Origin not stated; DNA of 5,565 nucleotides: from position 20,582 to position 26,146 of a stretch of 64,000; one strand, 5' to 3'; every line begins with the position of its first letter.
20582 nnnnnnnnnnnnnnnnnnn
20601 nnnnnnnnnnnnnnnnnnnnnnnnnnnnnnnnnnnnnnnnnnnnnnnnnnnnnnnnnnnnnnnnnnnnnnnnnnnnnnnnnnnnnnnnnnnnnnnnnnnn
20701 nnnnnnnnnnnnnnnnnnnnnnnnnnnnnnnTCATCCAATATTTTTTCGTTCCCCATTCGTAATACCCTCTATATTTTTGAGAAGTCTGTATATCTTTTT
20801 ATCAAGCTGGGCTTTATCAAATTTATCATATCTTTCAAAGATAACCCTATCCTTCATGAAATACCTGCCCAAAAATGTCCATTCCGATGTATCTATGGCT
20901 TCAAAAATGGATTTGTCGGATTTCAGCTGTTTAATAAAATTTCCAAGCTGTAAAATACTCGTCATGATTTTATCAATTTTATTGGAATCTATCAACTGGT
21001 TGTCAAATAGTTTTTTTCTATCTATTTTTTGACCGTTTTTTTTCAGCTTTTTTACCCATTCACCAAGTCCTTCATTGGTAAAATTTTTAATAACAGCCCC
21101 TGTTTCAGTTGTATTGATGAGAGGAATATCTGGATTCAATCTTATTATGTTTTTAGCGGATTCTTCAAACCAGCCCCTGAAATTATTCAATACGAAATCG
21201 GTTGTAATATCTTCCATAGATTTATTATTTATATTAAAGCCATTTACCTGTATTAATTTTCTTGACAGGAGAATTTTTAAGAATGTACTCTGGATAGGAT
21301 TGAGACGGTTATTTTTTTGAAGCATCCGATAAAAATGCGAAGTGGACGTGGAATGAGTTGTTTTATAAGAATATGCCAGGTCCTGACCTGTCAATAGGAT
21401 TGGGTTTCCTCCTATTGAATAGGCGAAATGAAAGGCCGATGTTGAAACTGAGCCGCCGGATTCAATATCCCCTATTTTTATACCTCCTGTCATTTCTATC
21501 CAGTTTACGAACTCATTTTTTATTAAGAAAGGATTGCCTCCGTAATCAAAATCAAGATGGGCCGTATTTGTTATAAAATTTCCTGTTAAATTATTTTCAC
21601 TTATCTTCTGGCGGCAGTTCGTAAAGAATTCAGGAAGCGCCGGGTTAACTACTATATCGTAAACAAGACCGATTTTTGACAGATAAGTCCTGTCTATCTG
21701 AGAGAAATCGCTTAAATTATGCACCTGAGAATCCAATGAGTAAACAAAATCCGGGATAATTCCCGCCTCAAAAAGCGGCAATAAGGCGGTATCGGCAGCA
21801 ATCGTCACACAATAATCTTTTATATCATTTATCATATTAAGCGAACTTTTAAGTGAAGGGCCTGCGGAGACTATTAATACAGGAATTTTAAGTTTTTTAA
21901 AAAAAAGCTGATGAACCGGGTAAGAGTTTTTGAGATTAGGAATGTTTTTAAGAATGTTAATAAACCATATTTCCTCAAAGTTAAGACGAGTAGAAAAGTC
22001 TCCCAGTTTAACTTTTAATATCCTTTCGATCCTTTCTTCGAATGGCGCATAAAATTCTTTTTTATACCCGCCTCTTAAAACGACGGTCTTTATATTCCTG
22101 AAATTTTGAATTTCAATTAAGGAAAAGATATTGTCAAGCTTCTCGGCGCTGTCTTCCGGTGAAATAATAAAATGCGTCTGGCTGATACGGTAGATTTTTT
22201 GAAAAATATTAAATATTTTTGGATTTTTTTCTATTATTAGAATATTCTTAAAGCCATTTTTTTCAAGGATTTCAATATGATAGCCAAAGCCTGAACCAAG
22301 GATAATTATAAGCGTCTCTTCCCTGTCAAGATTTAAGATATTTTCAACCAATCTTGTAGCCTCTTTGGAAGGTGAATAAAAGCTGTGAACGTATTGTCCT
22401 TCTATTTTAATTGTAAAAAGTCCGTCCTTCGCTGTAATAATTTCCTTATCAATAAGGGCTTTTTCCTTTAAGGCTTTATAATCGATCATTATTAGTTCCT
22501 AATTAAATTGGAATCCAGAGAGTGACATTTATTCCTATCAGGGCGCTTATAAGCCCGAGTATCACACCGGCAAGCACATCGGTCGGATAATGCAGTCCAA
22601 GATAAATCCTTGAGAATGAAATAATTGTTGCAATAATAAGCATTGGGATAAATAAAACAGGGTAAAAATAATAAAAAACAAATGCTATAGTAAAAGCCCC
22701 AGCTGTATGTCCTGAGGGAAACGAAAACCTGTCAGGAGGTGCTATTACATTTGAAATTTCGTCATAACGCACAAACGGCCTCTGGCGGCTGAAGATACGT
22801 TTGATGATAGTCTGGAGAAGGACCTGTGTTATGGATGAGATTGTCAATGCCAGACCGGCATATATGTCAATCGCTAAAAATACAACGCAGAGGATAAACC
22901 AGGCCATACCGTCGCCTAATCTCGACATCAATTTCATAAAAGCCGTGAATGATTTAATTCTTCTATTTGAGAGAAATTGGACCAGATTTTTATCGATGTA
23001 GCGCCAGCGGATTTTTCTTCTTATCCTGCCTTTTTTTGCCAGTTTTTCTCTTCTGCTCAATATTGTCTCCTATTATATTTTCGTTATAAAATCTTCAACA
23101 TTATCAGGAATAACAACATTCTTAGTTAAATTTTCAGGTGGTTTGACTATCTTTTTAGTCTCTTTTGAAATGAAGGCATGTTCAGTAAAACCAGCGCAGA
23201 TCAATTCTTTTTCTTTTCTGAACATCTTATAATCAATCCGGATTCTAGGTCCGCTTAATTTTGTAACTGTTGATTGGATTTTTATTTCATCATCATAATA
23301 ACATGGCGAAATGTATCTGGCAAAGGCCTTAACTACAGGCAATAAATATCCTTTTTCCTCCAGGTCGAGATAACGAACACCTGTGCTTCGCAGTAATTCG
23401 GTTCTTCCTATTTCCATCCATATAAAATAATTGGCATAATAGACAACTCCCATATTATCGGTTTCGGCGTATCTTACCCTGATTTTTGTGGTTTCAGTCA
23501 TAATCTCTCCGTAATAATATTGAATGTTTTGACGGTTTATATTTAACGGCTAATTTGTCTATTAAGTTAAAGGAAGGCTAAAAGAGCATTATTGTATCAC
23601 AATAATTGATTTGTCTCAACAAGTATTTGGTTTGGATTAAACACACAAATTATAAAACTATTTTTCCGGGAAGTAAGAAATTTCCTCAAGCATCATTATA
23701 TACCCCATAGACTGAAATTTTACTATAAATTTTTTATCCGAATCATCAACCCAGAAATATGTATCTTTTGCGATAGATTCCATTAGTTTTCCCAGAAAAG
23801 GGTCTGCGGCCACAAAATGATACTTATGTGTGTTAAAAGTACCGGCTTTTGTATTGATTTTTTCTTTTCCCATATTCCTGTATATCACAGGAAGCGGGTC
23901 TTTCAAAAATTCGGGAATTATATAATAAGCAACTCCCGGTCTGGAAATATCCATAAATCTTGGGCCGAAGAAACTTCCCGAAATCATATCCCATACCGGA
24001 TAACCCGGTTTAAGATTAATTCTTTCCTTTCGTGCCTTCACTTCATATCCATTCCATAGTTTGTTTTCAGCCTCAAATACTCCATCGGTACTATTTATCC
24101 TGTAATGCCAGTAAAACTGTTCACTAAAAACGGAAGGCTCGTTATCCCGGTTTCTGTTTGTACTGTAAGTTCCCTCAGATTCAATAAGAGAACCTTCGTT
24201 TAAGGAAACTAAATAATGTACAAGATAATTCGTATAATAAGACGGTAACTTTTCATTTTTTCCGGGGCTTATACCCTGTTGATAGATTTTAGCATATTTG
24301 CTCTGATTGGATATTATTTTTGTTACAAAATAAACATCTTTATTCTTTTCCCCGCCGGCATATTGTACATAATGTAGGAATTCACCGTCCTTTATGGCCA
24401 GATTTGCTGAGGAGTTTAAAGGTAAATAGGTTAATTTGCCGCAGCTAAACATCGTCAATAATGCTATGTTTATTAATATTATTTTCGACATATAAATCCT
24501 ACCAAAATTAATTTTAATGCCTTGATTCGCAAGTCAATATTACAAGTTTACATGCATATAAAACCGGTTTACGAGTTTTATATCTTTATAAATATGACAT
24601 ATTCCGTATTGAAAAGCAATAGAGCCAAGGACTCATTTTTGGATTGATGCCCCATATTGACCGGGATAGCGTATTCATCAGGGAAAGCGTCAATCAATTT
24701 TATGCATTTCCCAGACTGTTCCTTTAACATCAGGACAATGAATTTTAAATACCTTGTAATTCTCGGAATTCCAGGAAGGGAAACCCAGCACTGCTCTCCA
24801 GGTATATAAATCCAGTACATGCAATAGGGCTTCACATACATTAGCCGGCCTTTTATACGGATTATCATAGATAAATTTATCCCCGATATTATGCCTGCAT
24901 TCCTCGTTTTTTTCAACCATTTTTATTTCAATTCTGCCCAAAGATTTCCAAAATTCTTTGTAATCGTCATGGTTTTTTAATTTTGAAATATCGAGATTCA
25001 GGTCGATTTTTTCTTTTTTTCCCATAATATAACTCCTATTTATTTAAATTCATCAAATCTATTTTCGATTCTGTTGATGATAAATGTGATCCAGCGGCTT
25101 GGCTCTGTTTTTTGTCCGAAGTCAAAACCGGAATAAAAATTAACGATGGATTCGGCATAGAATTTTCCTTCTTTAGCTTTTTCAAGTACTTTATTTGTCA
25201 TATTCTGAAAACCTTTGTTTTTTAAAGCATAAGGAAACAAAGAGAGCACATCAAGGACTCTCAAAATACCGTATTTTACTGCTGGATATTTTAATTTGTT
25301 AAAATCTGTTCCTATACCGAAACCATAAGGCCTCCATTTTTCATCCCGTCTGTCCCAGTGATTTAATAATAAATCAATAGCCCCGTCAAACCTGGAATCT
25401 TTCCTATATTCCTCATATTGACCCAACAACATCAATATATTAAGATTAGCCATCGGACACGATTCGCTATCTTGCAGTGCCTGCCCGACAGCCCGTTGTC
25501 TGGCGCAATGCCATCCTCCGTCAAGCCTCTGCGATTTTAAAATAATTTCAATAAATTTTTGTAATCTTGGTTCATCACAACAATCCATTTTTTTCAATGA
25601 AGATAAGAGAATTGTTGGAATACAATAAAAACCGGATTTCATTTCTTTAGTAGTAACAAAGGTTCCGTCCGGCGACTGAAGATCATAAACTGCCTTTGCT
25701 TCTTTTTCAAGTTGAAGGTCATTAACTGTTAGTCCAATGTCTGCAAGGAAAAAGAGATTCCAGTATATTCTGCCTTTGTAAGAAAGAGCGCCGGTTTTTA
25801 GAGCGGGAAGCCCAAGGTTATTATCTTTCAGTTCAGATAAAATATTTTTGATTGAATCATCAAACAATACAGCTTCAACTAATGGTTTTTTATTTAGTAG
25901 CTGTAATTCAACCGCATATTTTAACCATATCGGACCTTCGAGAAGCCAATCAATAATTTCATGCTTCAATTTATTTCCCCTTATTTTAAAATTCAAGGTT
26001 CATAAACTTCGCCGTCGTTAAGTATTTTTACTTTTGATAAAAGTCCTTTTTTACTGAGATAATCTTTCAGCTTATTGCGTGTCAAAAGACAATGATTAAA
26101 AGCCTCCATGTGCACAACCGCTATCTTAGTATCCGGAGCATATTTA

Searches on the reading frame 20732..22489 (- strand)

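Call 32: search_protein_families(library=pfam, proteins=[window:20732-22489:-], max_evalue=0.001)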
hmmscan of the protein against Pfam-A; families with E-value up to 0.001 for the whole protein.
window:20732-22489:- (585 aa): 2 families
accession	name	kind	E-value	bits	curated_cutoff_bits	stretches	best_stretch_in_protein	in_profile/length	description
PF01973.23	MptE-like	-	1.4e-33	116.5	34.6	1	178-375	2-170/171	6-hydroxymethylpterin diphosphokinase MptE-like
PF20157.4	Maf_flag10_N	-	0.00093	19.2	23.5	0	54-93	108-148/228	Glycosyltransferase Maf N-terminal domain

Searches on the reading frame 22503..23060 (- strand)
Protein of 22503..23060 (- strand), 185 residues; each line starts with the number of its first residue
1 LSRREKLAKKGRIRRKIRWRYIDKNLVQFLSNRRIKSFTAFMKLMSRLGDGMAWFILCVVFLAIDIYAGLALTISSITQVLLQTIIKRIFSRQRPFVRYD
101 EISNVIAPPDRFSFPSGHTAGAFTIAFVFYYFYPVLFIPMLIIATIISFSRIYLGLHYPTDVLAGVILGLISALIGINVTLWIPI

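Call 32: search_protein_families(library=pfam, proteins=[window:22503-23060:-], max_evalue=0.001)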
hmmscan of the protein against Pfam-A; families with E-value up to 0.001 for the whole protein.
window:22503-23060:- (185 aa): 2 families
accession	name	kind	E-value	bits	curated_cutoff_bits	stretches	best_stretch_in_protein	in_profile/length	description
PF01569.27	PAP2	-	2.6e-25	89.1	27.2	1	70-178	3-123/130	PAP2 superfamily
PF14378.12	PAP2_3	-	5.5e-10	39.8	27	1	110-174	123-189/190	PAP2 superfamily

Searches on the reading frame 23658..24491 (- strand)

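Call 32: search_protein_families(library=pfam, proteins=[window:23658-24491:-], max_evalue=0.001)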
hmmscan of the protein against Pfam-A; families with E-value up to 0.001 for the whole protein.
window:23658-24491:- (277 aa): 1 family
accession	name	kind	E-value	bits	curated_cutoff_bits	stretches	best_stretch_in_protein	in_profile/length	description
PF11306.15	DUF3108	-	2.2e-07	31.4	26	1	108-260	49-196/209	Protein of unknown function (DUF3108)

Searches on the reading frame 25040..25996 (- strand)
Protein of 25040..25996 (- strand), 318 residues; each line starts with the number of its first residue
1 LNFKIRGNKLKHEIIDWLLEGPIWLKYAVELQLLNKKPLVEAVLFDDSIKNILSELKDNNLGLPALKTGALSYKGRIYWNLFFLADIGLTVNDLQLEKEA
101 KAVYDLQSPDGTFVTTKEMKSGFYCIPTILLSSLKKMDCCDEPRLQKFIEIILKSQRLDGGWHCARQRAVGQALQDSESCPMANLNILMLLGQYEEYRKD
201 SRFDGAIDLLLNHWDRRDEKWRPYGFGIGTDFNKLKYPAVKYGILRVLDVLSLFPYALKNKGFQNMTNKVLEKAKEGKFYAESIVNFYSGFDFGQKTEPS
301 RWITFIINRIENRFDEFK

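Call 3: search_protein_families(library=pfam, proteins=[window:25040-25996:-], max_evalue=0.01)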
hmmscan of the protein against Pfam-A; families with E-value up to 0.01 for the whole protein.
window:25040-25996:- (318 aa): 1 family
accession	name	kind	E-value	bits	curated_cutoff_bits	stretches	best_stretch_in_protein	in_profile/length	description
PF00432.27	Prenyltrans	-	0.0019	18.1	26.5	1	77-166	82-171/304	Prenyltransferase alpha-alpha toroid domain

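Call 4: search_protein_families(library=ncbifam, proteins=[window:25040-25996:-], max_evalue=0.01)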
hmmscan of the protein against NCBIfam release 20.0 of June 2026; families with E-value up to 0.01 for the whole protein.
window:25040-25996:- (318 aa): 0 families
